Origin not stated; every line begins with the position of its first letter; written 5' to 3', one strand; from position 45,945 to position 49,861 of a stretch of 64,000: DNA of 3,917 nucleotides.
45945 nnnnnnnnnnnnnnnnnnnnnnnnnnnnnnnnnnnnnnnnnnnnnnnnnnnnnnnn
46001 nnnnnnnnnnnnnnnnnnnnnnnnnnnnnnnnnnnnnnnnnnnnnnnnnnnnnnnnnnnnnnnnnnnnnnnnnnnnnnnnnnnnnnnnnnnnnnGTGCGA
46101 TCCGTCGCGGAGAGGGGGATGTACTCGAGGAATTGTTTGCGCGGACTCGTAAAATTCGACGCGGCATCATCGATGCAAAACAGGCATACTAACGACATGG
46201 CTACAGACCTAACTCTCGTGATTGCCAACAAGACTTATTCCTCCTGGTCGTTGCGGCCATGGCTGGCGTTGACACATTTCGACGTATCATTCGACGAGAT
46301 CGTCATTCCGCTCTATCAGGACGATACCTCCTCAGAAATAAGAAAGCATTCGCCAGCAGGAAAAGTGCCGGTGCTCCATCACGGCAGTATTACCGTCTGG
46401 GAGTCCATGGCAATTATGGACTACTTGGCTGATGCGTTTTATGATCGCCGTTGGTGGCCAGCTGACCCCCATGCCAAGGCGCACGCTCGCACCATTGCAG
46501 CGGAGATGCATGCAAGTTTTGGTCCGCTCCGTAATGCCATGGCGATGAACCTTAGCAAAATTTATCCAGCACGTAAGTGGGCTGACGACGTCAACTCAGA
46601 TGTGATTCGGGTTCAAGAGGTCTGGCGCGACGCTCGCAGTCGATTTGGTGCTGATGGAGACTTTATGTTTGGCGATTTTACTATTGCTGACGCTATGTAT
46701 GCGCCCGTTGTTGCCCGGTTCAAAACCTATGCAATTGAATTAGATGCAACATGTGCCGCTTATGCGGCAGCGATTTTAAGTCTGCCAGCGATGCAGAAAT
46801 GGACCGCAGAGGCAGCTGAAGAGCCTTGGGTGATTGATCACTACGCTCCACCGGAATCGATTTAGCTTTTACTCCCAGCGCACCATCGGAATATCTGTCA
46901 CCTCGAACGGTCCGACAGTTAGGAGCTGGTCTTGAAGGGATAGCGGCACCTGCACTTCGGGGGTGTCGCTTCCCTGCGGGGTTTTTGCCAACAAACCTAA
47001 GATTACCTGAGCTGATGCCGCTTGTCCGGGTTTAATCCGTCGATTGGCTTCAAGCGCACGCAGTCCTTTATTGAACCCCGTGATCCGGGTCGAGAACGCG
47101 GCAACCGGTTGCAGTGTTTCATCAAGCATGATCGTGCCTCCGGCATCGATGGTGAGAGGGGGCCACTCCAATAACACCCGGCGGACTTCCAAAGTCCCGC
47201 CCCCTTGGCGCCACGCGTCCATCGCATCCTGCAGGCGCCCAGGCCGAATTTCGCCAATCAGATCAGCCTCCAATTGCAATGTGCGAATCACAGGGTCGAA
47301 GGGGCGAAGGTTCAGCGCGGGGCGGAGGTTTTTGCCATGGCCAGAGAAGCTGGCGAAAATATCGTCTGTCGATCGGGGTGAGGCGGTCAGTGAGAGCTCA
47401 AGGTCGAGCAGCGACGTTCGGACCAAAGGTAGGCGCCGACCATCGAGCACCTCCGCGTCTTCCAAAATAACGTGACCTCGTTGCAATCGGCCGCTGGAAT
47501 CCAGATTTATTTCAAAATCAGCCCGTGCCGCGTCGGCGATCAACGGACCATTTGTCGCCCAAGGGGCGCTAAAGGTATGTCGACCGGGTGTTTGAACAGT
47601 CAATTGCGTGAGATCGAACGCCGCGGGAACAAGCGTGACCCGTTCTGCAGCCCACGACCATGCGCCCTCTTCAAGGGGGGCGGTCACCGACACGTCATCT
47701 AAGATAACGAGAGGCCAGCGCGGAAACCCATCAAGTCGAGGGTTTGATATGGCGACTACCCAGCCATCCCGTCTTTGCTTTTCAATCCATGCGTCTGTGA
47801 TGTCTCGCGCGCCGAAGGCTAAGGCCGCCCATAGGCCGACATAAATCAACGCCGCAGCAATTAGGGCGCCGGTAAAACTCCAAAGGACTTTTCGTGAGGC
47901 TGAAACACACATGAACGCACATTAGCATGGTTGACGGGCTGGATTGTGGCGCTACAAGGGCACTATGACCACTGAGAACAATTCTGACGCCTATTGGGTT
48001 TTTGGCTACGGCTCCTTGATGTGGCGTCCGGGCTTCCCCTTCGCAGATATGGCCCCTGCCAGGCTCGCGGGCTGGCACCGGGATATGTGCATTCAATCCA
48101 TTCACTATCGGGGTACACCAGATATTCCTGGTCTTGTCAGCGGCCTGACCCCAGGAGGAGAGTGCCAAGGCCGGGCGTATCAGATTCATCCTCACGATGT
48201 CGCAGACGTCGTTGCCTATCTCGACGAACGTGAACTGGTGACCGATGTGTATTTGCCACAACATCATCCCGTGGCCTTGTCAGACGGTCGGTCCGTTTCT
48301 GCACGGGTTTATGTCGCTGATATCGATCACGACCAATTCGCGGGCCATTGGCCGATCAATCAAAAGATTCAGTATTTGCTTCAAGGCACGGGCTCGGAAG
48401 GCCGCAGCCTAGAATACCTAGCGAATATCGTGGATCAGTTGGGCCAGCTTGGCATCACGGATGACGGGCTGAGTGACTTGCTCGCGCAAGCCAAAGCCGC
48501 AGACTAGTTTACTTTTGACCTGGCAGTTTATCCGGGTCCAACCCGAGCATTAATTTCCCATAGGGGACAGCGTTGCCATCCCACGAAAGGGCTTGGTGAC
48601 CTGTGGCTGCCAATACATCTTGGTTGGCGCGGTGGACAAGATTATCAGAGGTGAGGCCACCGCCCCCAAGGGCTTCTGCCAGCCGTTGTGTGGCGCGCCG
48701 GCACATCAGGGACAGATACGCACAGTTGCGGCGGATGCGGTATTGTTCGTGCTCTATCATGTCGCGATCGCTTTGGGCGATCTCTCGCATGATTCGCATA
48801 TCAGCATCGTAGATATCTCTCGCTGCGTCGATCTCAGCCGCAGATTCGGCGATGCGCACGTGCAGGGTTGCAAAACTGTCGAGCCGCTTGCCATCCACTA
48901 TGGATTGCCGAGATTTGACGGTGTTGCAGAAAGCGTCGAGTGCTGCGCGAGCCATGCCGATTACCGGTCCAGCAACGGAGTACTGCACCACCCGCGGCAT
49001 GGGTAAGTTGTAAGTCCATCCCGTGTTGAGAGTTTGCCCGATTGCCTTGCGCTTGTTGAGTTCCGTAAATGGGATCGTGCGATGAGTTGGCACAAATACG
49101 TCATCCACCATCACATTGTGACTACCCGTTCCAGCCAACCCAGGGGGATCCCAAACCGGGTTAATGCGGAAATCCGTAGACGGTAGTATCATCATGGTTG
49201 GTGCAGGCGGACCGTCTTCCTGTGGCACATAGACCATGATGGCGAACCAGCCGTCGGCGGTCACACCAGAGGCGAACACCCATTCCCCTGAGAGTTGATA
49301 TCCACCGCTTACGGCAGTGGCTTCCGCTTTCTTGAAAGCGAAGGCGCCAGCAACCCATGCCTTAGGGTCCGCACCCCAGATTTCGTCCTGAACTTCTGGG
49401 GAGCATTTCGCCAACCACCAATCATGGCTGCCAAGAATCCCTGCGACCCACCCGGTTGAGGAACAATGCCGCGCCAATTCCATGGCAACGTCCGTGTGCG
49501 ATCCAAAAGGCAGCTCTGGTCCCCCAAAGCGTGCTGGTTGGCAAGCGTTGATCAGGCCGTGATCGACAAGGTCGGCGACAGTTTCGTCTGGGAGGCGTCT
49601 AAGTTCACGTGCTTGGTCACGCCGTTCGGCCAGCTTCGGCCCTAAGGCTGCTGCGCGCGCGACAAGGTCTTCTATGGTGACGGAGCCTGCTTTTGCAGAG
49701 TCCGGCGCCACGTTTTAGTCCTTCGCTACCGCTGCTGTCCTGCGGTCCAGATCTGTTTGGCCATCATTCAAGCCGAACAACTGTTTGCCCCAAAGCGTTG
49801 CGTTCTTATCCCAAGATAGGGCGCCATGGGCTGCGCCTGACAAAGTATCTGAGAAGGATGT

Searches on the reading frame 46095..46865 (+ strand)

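Call 19: search_protein_families(library=pfam, proteins=[window:46095-46865:+], max_evalue=0.00001)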
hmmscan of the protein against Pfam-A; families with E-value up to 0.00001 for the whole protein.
window:46095-46865:+ (256 aa): 3 families
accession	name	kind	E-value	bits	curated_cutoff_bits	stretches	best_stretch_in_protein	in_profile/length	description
PF13409.12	GST_N_2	-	6.4e-14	52.8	25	1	48-113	1-69/70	Glutathione S-transferase, N-terminal domain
PF02798.26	GST_N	-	5.8e-09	36.6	20.9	1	48-112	10-75/76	Glutathione S-transferase, N-terminal domain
PF13417.12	GST_N_3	-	7.4e-09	36.3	22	1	48-115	6-71/75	Glutathione S-transferase, N-terminal domain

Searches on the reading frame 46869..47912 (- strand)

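Call 19: search_protein_families(library=pfam, proteins=[window:46869-47912:-], max_evalue=0.00001)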
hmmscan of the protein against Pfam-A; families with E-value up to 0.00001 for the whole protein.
window:46869-47912:- (347 aa): 1 family
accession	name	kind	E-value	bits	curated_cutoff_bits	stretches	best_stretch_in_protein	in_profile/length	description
PF09898.14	DUF2125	-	1.7e-40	140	24.2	1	28-342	1-319/319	Uncharacterized protein conserved in bacteria (DUF2125)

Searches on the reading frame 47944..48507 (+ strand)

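Call 19: search_protein_families(library=pfam, proteins=[window:47944-48507:+], max_evalue=0.00001)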
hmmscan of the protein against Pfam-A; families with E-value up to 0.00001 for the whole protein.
window:47944-48507:+ (187 aa): 2 families
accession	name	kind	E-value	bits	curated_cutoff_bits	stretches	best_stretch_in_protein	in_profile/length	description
PF04752.17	ChaC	-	2.1e-40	139.1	21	1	18-184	2-174/176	ChaC-like protein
PF06094.17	GGACT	-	4e-07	31.1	22.8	1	19-127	1-104/120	Gamma-glutamyl cyclotransferase, AIG2-like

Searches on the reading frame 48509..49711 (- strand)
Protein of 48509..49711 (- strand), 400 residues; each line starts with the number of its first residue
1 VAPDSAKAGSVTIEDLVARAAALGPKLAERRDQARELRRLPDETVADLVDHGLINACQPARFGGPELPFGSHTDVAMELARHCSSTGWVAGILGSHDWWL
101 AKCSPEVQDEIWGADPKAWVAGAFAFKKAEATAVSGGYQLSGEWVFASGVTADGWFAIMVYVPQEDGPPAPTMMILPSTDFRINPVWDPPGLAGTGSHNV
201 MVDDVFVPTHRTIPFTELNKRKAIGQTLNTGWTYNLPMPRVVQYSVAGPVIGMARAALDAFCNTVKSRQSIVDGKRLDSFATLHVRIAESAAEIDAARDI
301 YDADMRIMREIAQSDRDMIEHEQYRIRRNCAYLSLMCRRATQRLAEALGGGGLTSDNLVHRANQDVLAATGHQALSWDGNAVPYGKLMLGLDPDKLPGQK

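Call 19: search_protein_families(library=pfam, proteins=[window:48509-49711:-], max_evalue=0.00001)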
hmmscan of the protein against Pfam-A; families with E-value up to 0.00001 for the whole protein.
window:48509-49711:- (400 aa): 2 families
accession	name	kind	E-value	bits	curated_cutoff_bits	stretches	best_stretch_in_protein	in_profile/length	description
PF08028.16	Acyl-CoA_dh_2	-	9.3e-23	81.4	22.7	1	246-376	3-133/134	Acyl-CoA dehydrogenase, C-terminal domain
PF02771.21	Acyl-CoA_dh_N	-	6.7e-06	26.9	22.9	0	26-92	18-84/113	Acyl-CoA dehydrogenase, N-terminal domain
